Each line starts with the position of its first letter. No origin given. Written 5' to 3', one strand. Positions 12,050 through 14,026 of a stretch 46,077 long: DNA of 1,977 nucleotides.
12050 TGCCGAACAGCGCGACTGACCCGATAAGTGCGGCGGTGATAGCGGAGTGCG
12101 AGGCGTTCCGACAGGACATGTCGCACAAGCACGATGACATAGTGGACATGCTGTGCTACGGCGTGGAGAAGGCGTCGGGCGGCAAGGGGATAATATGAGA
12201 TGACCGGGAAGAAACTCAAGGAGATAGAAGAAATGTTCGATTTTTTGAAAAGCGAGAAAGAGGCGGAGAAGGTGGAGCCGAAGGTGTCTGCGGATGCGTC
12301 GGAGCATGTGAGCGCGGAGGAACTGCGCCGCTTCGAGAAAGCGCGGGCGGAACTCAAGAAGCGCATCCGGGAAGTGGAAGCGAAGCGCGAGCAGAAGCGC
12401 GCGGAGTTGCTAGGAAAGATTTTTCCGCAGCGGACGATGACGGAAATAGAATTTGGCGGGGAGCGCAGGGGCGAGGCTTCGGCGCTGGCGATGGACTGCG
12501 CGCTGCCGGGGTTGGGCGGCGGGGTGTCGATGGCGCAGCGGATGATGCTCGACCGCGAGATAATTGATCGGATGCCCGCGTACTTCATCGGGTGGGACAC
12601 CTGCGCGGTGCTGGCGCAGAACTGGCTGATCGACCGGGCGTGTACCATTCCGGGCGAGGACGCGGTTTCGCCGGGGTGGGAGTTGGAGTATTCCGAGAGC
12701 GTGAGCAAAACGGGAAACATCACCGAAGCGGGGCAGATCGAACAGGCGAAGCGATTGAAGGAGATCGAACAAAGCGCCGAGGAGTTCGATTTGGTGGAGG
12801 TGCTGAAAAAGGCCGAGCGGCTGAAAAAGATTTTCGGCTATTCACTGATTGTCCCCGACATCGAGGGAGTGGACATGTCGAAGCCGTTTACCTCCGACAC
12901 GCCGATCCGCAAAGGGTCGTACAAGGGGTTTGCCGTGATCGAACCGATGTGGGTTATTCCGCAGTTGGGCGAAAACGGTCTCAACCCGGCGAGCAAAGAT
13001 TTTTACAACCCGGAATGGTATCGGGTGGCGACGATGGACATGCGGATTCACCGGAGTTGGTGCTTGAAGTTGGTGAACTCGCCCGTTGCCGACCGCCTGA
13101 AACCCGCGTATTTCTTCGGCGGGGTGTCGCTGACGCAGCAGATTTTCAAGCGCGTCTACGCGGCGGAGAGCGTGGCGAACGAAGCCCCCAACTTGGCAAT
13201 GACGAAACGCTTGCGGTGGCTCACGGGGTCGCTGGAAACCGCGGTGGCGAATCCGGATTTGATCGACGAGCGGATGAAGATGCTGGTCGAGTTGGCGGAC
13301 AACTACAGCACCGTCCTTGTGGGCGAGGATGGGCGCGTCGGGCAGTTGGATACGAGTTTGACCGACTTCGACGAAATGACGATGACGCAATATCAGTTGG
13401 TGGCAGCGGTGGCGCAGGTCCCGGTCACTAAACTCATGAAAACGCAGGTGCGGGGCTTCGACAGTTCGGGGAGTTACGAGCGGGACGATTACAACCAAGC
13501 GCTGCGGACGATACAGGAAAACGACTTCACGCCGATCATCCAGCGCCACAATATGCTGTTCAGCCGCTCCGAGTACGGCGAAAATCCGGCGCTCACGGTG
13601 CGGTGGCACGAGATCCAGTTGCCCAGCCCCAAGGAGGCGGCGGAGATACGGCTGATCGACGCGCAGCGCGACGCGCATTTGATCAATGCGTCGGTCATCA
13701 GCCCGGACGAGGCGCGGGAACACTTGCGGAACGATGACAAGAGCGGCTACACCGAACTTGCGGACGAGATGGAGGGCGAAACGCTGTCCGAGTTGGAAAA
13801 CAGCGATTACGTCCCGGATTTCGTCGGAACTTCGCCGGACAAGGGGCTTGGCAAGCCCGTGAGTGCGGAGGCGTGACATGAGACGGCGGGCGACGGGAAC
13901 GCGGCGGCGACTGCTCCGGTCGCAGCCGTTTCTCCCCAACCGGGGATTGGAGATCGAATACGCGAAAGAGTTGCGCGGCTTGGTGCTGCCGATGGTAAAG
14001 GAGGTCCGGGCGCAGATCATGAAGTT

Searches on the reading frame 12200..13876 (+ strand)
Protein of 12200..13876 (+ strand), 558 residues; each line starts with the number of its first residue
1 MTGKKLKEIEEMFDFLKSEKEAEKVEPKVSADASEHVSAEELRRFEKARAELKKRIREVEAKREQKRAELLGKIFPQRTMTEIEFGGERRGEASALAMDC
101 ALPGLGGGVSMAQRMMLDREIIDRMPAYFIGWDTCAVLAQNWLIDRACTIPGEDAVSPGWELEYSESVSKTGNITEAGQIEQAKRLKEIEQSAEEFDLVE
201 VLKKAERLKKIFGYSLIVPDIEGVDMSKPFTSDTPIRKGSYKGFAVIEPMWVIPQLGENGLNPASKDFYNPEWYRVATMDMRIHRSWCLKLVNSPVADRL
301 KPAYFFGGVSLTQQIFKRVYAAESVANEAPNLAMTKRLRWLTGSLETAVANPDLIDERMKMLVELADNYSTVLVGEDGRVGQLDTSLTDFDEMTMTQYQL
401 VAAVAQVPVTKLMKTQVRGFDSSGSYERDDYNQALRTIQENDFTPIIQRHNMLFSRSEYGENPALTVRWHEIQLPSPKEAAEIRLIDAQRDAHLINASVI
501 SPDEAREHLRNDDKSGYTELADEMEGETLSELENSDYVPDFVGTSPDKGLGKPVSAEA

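Call 54: search_dna_similar(query=window:12200-13876:+, collection=phages, mode=protein, max_rows=10)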
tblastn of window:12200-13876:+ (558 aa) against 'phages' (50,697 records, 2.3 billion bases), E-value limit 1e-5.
Records with a match: 872; places in all: 875; records where one place covers at least 80% of the query: 9.
Best place of each record, by identity: <60% 872.
By first word of the organism name: Pseudomonas 301; Vibrio 252; Acinetobacter 83; Xanthomonas 42; Klebsiella 38; Aeromonas 31; Escherichia 27; Burkholderia 25; Ralstonia 11; Serratia 9; and 25 more.
By host as written in the record: - 270; Pseudomonas aeruginosa 117; Pseudomonas aeruginosa PAO1 86; Acinetobacter baumannii 40; Pseudomonas sp. 28; Klebsiella pneumoniae 21; Vibrio cyclitrophicus 16; Xanthomonas oryzae pv. oryzae 14; and 161 more.
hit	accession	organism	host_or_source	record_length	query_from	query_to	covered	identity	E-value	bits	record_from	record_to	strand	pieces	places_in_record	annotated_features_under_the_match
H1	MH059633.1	Xanthomonas phage Carpasina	Xanthomonas campestris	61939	6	528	94%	34.5%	6e-83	288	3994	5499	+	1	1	hypothetical protein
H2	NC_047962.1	Xanthomonas phage Carpasina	Xanthomonas campestris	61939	6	528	94%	34.5%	6e-83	288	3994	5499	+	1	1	minor head protein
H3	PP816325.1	Xylella phage MATE2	Xylella fastidiosa A0PT1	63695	6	528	94%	34.1%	9e-82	285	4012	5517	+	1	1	minor head protein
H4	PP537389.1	Pantoea phage PA1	Pantoea ananatis ZJU1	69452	94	528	78%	38.6%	5e-87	300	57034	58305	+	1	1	record has no annotation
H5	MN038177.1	Pantoea phage Kyle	Panteoa sp. Environmental Isolate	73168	125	528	72%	41.6%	3e-88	303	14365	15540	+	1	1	27: portal protein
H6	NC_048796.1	Pantoea phage Kyle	Panteoa sp. Environmental Isolate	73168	125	528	72%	41.6%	3e-88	303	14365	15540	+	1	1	27: minor head protein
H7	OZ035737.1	Wifcevirus WFH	-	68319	129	528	72%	41.3%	6e-91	311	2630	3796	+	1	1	record has no annotation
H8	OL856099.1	Shigella phage CWP003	Shigella flexneri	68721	129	528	72%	41.3%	6e-91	311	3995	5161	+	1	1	none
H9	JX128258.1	Escherichia phage ECML-117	Escherichia coli O157:H7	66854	129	528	72%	41.1%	3e-90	309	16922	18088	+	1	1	hypothetical protein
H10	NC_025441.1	Escherichia phage ECML-117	Escherichia coli O157:H7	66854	129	528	72%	41.1%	3e-90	309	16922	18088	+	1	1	minor head protein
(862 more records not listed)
